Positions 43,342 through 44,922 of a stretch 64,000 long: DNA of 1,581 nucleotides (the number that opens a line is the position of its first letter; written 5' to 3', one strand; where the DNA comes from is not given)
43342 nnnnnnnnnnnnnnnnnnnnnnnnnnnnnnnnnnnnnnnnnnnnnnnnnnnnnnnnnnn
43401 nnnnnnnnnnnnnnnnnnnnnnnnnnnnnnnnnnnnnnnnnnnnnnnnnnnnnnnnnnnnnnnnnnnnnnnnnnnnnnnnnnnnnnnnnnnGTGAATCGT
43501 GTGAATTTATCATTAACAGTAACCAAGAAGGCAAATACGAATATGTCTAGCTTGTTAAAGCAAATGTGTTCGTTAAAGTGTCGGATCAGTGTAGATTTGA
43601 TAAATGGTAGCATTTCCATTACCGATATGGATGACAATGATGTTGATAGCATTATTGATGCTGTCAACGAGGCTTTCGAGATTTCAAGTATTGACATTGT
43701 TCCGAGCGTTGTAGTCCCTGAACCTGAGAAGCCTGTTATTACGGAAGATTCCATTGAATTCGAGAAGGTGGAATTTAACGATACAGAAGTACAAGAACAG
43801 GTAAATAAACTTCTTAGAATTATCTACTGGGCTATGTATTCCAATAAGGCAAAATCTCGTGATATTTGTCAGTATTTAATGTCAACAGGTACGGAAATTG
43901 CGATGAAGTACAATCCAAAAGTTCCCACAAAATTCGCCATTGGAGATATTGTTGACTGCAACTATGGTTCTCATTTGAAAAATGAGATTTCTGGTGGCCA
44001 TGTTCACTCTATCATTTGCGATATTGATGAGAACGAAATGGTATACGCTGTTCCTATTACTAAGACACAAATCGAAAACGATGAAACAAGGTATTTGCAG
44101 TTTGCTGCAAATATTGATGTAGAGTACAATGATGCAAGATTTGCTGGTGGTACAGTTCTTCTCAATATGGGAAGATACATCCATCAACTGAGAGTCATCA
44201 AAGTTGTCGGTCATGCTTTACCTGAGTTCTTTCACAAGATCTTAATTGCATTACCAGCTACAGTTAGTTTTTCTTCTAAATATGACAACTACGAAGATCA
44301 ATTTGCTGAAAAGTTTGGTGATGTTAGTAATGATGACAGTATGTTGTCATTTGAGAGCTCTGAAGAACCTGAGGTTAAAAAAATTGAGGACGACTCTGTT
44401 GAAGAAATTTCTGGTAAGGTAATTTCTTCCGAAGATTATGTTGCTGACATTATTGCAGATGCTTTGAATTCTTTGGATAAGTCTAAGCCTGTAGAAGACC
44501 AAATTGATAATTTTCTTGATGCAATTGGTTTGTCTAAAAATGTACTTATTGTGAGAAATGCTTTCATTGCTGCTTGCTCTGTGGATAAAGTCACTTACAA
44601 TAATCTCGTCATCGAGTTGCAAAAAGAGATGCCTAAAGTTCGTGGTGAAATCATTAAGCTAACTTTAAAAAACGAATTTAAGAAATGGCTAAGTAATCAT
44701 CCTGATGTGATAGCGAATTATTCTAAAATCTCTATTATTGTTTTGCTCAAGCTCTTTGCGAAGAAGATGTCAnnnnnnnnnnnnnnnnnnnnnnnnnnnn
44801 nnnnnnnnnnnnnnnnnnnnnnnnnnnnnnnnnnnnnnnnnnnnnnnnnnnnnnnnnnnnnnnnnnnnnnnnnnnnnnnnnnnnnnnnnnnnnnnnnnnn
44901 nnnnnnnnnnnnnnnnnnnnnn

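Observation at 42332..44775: Tandem paralogous genes fusing a MazF/PemK-like barrel to a Spo0A-C-like DNA-binding domain through acidic linkers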

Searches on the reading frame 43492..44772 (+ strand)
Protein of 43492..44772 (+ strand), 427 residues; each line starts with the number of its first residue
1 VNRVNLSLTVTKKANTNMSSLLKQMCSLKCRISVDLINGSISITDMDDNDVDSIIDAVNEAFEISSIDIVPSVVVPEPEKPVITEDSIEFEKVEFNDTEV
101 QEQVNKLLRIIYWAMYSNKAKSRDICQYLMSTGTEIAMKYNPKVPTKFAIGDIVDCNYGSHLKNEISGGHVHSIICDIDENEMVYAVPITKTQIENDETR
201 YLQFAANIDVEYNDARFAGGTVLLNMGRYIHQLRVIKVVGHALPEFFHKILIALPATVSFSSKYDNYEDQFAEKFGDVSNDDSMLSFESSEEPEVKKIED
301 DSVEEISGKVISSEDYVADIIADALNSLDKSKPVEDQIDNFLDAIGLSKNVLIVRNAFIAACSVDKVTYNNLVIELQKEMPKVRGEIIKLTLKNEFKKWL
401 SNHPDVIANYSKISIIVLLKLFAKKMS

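Call 3: search_protein_families(library=pfam, proteins=[window:43492-44772:+], max_evalue=10)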
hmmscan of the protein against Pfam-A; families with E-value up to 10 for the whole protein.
window:43492-44772:+ (427 aa): 3 families
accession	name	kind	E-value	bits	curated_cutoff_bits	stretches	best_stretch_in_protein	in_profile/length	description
PF02452.23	PemK_toxin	-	0.0032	18.1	23.1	1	151-254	3-105/109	PemK-like, MazF-like toxin of type II toxin-antitoxin system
PF10719.14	ComFB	-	0.089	13.3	25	1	300-328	13-40/83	Late competence development protein ComFB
PF14860.11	DrrA_P4M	-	0.18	12.2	26.2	1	284-331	55-102/103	DrrA phosphatidylinositol 4-phosphate binding domain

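Call 4: search_protein_families(library=ncbifam, proteins=[window:43492-44772:+], max_evalue=10)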
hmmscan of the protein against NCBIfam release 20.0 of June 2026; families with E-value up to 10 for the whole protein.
window:43492-44772:+ (427 aa): 0 families

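Call 9: find_homologous_proteins(query=window:43492-44772:+)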
Query window:43492-44772:+ (427 aa): 65 proteins with E <= 0.001 among 4322 candidates.
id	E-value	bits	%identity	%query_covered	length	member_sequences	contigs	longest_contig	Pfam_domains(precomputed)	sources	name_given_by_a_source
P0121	9.9e-264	893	100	96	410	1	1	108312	-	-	-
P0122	7.4e-212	722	73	99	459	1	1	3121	-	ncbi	-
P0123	3.5e-186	637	69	100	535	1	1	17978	-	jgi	-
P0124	7.6e-186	636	66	99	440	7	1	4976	-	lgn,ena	-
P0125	1.4e-183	629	68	96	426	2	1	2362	-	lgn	-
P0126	3.9e-183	627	63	99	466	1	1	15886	-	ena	-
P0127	5.8e-183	627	61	96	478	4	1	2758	-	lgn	-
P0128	1.2e-177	609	61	99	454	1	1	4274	-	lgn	-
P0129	1.4e-176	606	61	99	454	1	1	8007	-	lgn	-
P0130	1.6e-176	605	60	99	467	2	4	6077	-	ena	-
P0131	4.1e-176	604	70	68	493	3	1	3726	-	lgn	-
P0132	5.4e-166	571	60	99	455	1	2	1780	-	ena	-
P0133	3.8e-164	565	58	99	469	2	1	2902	-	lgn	-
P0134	7.4e-164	564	60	96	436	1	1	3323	-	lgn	-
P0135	8.4e-164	564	59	99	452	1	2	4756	-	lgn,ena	-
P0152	9.4e-143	494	56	99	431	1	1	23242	PF02452.24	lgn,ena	-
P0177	1.3e-75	273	35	99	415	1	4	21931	PF02452.24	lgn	-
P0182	1.9e-60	223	34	99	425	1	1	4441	PF02452.24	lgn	-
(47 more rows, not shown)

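Call 17: search_protein_families(library=pfam, alignment_id=A2, max_evalue=1)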
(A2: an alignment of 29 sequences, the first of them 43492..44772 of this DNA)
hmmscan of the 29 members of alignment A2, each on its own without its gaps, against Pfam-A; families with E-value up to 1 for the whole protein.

A. member 1, window:43492-44772:+ (427 aa): 3 families
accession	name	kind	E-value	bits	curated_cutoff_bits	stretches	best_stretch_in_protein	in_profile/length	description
PF02452.23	PemK_toxin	-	0.0032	18.1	23.1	1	151-254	3-105/109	PemK-like, MazF-like toxin of type II toxin-antitoxin system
PF10719.14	ComFB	-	0.089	13.3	25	1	300-328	13-40/83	Late competence development protein ComFB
PF14860.11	DrrA_P4M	-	0.18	12.2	26.2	0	284-331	55-102/103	DrrA phosphatidylinositol 4-phosphate binding domain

B. families by the number of members that match (of 29 scanned): 33 families (the first 25 are shown)
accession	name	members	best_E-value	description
PF02452.23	PemK_toxin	18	1.9e-06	PemK-like, MazF-like toxin of type II toxin-antitoxin system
PF02845.22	CUE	6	0.0074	CUE domain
PF04879.21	Molybdop_Fe4S4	4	0.037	Molybdopterin oxidoreductase Fe4S4 domain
PF18882.5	DUF5647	3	0.052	Family of unknown function (DUF5647)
PF18162.6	Arc_C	2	0.072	Arc C-lobe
PF24987.1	HEAT_EF3_N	1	0.019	EF3 N-terminal HEAT repeat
PF07133.16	Merozoite_SPAM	1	0.021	Merozoite surface protein (SPAM)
PF09432.15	THP2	1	0.056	Tho complex subunit THP2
PF19880.4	DUF6353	1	0.058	Family of unknown function (DUF6353)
PF12193.13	Sulf_coat_C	1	0.061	Sulfolobus virus coat protein C terminal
PF18624.6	CdiI_4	1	0.064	CDI immunity protein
PF15250.11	Raftlin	1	0.073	Raftlin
PF21166.2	LSM12_LSM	1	0.074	LSM12, LSM domain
PF09687.15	PRESAN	1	0.076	Plasmodium RESA N-terminal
PF02847.23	MA3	1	0.077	MA3 domain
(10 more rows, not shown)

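Call 34: predict_structure(alignment_id=A2)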
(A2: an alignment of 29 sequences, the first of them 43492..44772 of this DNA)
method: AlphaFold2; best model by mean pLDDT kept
length: 427 residues; sequences in the alignment: 29
mean_pLDDT: 80.7   pTM: 0.40
mean pLDDT of the five models: 80.7, 80.5, 79.8, 79.0, 77.8
residues with pLDDT >= 90: 168; 70-90: 180; 50-70: 37; < 50: 42
segments of 3 or more residues with pLDDT < 50: 76-79, 162-165, 275-308
pLDDT, mean of each block of 10 residues (from residue 1): 84 75 74 83 87 85 88 58 71 90 89 85 80 79 88 86 53 91 90 80 92 87 89 91 94 77 55 49 35 32 39 92 94 93 93 96 93 93 90 95 90 94 94
secondary structure, 60 per line:
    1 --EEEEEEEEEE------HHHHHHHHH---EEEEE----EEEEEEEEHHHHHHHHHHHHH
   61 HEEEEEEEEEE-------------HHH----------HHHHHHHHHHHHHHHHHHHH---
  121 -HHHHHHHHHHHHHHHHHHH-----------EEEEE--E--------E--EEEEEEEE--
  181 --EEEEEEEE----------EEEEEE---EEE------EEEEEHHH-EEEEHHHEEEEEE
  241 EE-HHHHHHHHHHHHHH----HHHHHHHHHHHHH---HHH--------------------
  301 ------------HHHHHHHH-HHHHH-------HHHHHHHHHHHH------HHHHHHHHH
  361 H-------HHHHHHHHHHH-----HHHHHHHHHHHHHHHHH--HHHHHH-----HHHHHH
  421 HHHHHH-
elements in order: E3-12 H19-27 E31-35 E40-47 H48-61 E62-71 H98-117 H122-140 E152-156 E171-178 E183-190 E201-206 E210-212 E219-223 E228-231 E235-242 H244-257 H262-274 H313-320 H322-326 H334-345 H352-361 H369-379 H385-401 H404-409 H415-426

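Call 39: search_solved_structures(query=A2, max_evalue=1, show_alignments=3)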
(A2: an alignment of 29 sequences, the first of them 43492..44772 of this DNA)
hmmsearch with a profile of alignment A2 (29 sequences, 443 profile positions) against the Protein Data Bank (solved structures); distinct sequences matched with E-value up to 1: 7.
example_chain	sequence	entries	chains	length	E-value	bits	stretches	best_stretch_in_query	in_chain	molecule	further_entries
5cqs_A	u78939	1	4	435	0.003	19.8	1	269-389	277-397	Elongator complex protein 1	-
6qk7_A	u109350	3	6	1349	0.013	17.7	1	269-389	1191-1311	Elongator complex protein 1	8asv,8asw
8gsy_A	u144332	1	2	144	0.18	13.9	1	71-174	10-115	Peptidoglycan bound protein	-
6tif_B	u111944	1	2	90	0.27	13.3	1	90-128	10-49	UPF0297 protein lmo1503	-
8a3t_G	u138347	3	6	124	0.33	13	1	250-315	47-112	Anaphase-promoting complex subunit CDC26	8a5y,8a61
5whg_A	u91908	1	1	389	0.34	13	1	245-355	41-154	Protein VMS1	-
4lx3_A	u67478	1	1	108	0.93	11.6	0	149-195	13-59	DNA polymerase III, alpha subunit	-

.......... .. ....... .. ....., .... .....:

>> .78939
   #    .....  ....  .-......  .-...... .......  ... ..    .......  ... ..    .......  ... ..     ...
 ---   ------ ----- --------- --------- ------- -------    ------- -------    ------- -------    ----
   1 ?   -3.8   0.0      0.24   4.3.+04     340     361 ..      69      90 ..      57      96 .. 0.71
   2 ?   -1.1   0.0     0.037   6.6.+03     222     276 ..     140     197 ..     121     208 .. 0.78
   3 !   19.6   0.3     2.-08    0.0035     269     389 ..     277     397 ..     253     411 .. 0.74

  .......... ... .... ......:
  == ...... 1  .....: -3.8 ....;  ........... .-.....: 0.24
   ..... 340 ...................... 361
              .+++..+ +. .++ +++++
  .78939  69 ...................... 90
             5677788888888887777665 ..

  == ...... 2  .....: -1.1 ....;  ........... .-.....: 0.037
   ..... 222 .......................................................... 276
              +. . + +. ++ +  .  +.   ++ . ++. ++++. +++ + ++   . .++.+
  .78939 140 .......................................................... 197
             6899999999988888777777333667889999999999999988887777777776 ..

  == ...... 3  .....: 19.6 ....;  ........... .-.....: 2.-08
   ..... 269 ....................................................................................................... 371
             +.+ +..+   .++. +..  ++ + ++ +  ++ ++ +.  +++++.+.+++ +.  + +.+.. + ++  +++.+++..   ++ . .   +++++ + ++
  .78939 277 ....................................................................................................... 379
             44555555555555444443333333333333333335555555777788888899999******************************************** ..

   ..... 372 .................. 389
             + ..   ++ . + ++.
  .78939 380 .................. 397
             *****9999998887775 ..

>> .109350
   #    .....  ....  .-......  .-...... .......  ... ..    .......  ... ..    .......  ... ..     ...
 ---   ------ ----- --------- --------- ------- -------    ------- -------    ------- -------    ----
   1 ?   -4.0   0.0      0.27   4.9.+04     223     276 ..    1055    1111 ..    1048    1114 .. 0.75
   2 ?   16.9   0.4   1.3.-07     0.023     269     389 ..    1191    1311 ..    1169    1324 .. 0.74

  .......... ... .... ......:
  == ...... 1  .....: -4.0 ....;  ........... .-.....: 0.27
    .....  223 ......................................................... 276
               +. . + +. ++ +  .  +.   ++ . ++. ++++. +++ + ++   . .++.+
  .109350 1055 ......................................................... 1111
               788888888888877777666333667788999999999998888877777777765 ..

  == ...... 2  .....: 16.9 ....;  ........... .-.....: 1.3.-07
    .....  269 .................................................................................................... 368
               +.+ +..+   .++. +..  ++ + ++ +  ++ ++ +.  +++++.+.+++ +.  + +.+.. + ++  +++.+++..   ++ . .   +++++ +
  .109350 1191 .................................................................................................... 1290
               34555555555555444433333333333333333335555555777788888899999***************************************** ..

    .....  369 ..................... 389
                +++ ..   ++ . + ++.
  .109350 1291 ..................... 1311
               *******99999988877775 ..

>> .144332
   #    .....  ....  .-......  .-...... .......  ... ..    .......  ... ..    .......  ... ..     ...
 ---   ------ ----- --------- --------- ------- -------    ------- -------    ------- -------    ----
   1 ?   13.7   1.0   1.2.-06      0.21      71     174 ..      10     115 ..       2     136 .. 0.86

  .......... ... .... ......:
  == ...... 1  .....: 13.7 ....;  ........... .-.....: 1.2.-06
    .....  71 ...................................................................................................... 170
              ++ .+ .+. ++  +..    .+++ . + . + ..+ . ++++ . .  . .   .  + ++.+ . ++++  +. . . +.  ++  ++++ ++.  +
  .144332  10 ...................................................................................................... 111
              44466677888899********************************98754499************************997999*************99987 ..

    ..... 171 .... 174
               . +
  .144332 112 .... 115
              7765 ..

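Call 40: fold_search(model_id=the predicted structure, library=pdb)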
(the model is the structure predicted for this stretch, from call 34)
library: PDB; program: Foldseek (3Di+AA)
matches with E <= 10: 1159; with E <= 0.001: 36
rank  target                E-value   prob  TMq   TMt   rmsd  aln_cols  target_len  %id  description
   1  1ne8                  1.4e-05  1.00  0.23  0.76   3.3       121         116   21  YDCE protein from Bacillus subtilis (released 2003-01-14)
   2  4hke_A                2.3e-05  1.00  0.22  0.71   3.4       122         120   20  Crystal Structure of MoxT of Bacillus anthracis (released 2013-11-13)
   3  4mdx_A                2.7e-05  1.00  0.23  0.77   2.3       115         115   20  Crystal structure of Bacillus subtilis MazF in complex with RNA (released 2013-10-23)
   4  9g7k_E                3.0e-05  1.00  0.23  0.77   3.0       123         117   15  Staphylococcus aureus MazF in complex with Nanobody 12 (released 2024-07-31)
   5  9g1y_B                3.7e-05  1.00  0.23  0.78   2.7       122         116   16  Staphycoccus aureus MazF in complex with Nabobody 3 (released 2024-07-24)
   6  9g7k_A                3.7e-05  1.00  0.23  0.76   2.9       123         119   15  Staphylococcus aureus MazF in complex with Nanobody 12 (released 2024-07-31)
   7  4mzp_A                4.2e-05  1.00  0.23  0.80   2.3       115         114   14  MazF from S. aureus crystal form III, C2221, 2.7 A (released 2014-05-21)
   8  4of1_A                4.6e-05  1.00  0.23  0.79   3.0       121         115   15  crystal structure of toxin from staphylococcus aureus Mu50 (released 2015-01-14)
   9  7bxy                  4.9e-05  1.00  0.23  0.77   3.0       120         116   17  mRNA interferase from Bacillus cereus (released 2021-04-28)
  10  4mzm_B                6.4e-05  1.00  0.22  0.79   2.3       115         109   15  MazF from S. aureus crystal form I, P212121, 2.1 A (released 2014-05-28)
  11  6a6x_B                6.8e-05  1.00  0.21  0.76   3.2       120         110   18  The crystal structure of the Mtb MazE-MazF-mt9 complex (released 2019-07-03)
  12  4mzm_C                7.6e-05  1.00  0.21  0.77   2.5       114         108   16  MazF from S. aureus crystal form I, P212121, 2.1 A (released 2014-05-28)
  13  4mzm_A                8.0e-05  1.00  0.22  0.75   2.3       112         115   16  MazF from S. aureus crystal form I, P212121, 2.1 A (released 2014-05-28)
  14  4mzp_E                8.4e-05  1.00  0.22  0.79   3.0       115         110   14  MazF from S. aureus crystal form III, C2221, 2.7 A (released 2014-05-21)
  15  4mzp_C                1.0e-04  1.00  0.23  0.80   2.3       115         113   14  MazF from S. aureus crystal form III, C2221, 2.7 A (released 2014-05-21)
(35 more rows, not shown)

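Call 53: search_protein_families(library=padloc, proteins=[window:43501-44772:+, P0177], max_evalue=0.01)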
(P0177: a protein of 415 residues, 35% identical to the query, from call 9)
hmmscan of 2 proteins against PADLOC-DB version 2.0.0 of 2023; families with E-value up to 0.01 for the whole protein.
window:43501-44772:+ (424 aa): 0 families

P0177 (415 aa): 0 families

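Call 54: search_protein_families(library=phrogs, proteins=[window:43501-44772:+, P0177], max_evalue=0.01)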
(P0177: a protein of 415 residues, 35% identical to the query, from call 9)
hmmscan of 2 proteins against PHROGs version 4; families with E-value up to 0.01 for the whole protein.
window:43501-44772:+ (424 aa): 1 family
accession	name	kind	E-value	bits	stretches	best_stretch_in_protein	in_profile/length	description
phrog_1936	-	moron, auxiliary metabolic gene and host takeover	9.5e-05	23.3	0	144-284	8-136/188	MazF-like growth inhibitor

P0177 (415 aa): 1 family
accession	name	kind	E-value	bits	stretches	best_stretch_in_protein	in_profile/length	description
phrog_1936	-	moron, auxiliary metabolic gene and host takeover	3.9e-08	34.4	1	171-327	9-165/188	MazF-like growth inhibitor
